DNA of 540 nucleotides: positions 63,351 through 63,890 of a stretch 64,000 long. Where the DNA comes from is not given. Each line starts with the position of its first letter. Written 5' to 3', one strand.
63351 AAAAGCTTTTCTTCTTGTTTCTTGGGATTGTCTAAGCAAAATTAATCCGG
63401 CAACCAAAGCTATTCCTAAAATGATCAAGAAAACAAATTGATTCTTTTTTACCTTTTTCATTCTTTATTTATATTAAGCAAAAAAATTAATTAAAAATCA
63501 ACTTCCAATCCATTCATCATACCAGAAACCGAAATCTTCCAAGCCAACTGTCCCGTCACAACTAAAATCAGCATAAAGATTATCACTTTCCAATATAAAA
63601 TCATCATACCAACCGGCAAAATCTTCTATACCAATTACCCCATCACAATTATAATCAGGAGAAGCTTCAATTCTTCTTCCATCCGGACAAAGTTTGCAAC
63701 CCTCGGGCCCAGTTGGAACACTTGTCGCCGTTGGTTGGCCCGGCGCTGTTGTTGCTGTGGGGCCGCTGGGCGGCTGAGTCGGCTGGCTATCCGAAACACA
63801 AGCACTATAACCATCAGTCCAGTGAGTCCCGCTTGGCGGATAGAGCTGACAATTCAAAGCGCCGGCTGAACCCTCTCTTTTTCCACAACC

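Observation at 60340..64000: Five-gene cohesin/dockerin cluster, one member carrying an LPETG sortase motif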

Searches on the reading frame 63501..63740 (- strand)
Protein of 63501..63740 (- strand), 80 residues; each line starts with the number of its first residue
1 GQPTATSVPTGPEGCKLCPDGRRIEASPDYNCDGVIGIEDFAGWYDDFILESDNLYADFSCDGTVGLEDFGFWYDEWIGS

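Call 37: search_protein_families(library=pfam, alignment_id=A6, max_evalue=10)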
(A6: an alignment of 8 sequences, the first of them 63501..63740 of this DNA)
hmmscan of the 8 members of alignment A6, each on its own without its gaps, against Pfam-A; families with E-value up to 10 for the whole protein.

A. member 1, window:63501-63740:- (80 aa): 3 families
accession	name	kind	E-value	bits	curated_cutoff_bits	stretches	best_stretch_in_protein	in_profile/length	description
PF13499.12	EF-hand_7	-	0.0047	17.7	30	1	29-45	50-66/67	EF-hand domain pair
PF13833.12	EF-hand_8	-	0.23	11.7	28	0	57-70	34-47/54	EF-hand domain pair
PF00036.39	EF-hand_1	-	0.87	9.7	25.4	0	29-43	10-24/29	EF hand domain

B. families by the number of members that match (of 8 scanned): 12 families
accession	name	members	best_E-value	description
PF00404.24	Dockerin_1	5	0.00029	Dockerin type I domain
PF13499.12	EF-hand_7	5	0.0003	EF-hand domain pair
PF00036.39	EF-hand_1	4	0.017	EF hand domain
PF13833.12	EF-hand_8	3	0.033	EF-hand domain pair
PF13405.12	EF-hand_6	2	0.002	EF-hand domain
PF08063.17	Zn_ribbon_PADR1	2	0.023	PADR1 domain, zinc ribbon fold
PF18521.6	TAD2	1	0.002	Transactivation domain 2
PF00057.23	Ldl_recept_a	1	0.013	Low-density lipoprotein receptor domain class A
PF23657.1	DUF7151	1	0.016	Domain of unknown function (DUF7151)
PF18512.6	BssB_TutG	1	0.26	Benzylsuccinate synthase beta subunit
PF03427.18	CBM_19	1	0.86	Carbohydrate binding domain (family 19)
PF11617.13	Cu-binding_MopE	1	2.4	Putative metal-binding motif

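Call 38: search_solved_structures(query=A6, max_evalue=10, show_alignments=2)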
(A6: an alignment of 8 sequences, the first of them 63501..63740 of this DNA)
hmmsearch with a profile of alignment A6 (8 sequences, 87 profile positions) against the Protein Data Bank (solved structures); distinct sequences matched with E-value up to 10: 38.
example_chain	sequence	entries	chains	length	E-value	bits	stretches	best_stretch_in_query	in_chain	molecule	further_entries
5lxv_B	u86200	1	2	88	0.00075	23.2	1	60-82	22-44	Carbohydrate-binding protein WP_009985128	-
1jfj_A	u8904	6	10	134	0.0031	21.3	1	26-79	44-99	CALCIUM-BINDING PROTEIN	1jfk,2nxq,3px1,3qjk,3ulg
8x39_A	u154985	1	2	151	0.0057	20.4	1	25-79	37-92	Serine protease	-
8x3a_A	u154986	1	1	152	0.0059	20.4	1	25-79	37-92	Serine protease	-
2jnx_A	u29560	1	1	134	0.0089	19.8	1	26-82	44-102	Calcium binding protein 2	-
2m7n_A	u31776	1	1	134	0.02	18.7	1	26-79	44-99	Calcium-binding protein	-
5nrm_B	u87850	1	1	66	0.024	18.4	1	27-81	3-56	DocCel5: Type I dockerin repeat domain from A. cellulolyticus family 5 endoglucanase WP_01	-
2vn5_B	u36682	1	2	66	0.036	17.8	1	26-82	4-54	ENDOGLUCANASE A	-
5nrk_B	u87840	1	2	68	0.044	17.5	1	27-81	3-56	DocCel5: Type I dockerin repeat domain from A. cellulolyticus family 5 endoglucanase WP_01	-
1nya_A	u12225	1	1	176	0.048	17.4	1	26-74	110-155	Calerythrin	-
1daq_A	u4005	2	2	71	0.058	17.2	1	59-78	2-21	ENDOGLUCANASE SS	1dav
2vn6_B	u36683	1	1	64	0.063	17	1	26-79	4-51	ENDOGLUCANASE A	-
2mte_A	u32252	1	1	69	0.067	17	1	60-78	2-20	Cellulose 1,4-beta-cellobiosidase (reducing end) CelS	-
4dh2_B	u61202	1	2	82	0.068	16.9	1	26-82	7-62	Dockerin type 1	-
8zvk_A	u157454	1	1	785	0.082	16.7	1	27-83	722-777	AaBgIC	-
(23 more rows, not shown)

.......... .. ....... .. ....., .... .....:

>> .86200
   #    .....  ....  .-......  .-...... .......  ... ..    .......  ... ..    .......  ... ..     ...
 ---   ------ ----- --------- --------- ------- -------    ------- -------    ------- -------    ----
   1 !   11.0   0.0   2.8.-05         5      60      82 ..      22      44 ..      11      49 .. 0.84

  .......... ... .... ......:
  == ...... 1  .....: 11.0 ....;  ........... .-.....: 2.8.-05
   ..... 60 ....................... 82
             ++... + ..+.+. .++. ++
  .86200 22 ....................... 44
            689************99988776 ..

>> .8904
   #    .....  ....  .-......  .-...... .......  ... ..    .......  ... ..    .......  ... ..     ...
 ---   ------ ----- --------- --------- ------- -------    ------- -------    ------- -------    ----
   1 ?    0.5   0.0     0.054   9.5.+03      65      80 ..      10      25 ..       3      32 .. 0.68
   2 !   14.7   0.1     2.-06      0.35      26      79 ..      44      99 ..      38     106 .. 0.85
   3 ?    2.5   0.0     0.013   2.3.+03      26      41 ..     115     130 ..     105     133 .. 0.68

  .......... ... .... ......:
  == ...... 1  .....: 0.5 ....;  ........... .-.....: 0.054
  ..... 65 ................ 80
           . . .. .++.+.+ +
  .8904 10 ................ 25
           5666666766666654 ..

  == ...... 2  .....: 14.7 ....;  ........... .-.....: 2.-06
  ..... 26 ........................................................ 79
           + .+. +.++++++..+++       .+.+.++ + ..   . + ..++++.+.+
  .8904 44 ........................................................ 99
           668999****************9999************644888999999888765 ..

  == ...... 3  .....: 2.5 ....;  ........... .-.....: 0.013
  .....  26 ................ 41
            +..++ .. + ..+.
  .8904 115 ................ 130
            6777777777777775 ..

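Call 44: find_homologous_proteins(query=window:63501-63740:-, max_evalue=0.1)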
Query window:63501-63740:-: no candidate shares three 5-residue words with the query. No homologue found.

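Call 49: search_protein_representatives(protein=window:63501-63701:-)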
Query: 67 residues. Proteins with E-value up to 0.001 (for the whole library): 75; up to 1e-10: 11; up to 1e-30: 1. The best 75 are listed.
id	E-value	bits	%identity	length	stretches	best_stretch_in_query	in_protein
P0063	4.1e-39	148.6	100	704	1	1-67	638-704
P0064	1.0e-23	99.6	68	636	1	1-65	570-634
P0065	2.6e-22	95.1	68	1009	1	2-64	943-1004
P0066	3.5e-19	85.1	66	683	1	1-65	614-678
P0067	1.9e-17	79.6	36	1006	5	13-63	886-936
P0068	7.6e-17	77.7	56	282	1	1-64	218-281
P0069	2.6e-15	72.8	58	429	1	1-62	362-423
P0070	3.2e-14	69.3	56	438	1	1-63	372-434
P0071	4.7e-14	68.8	53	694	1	1-64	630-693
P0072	1.4e-13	67.3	53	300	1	1-62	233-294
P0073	2.2e-12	63.5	51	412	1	1-63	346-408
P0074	1.7e-10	57.4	34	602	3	12-64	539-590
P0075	8.6e-09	52.0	51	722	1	1-64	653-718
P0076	8.1e-08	48.9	31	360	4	12-57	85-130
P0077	1.0e-07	48.6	62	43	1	25-63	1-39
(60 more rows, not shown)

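Call 51: search_protein_families(library=pfam, alignment_id=A7, max_evalue=0.001)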
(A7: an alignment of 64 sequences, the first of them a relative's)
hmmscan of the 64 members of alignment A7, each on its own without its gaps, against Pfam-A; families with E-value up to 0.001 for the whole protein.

A. member 1, P0063 (704 aa): 0 families

B. families by the number of members that match (of 64 scanned): 38 families (the first 25 are shown)
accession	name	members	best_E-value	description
PF00404.24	Dockerin_1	30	8.2e-28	Dockerin type I domain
PF13499.12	EF-hand_7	8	3.2e-83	EF-hand domain pair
PF00036.39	EF-hand_1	5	4.3e-85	EF hand domain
PF00082.27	Peptidase_S8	3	1.1e-38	Subtilase family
PF00963.24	Cohesin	3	9.9e-13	Cohesin domain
PF13405.12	EF-hand_6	2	4.9e-73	EF-hand domain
PF13202.12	EF-hand_5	2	6.5e-69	EF hand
PF13833.12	EF-hand_8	2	1.8e-35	EF-hand domain pair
PF07705.17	CARDB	2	6.9e-16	CARDB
PF03382.20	DUF285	1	1.4e-45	Mycoplasma protein of unknown function, DUF285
PF00160.26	Pro_isomerase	1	5e-40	Cyclophilin type peptidyl-prolyl cis-trans isomerase/CLD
PF00092.34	VWA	1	1.9e-21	von Willebrand factor type A domain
PF13519.12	VWA_2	1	7.5e-17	von Willebrand factor type A domain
PF13385.13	Laminin_G_3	1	5.3e-14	Concanavalin A-like lectin/glucanases superfamily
PF18962.6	Por_Secre_tail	1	5.5e-13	Secretion system C-terminal sorting domain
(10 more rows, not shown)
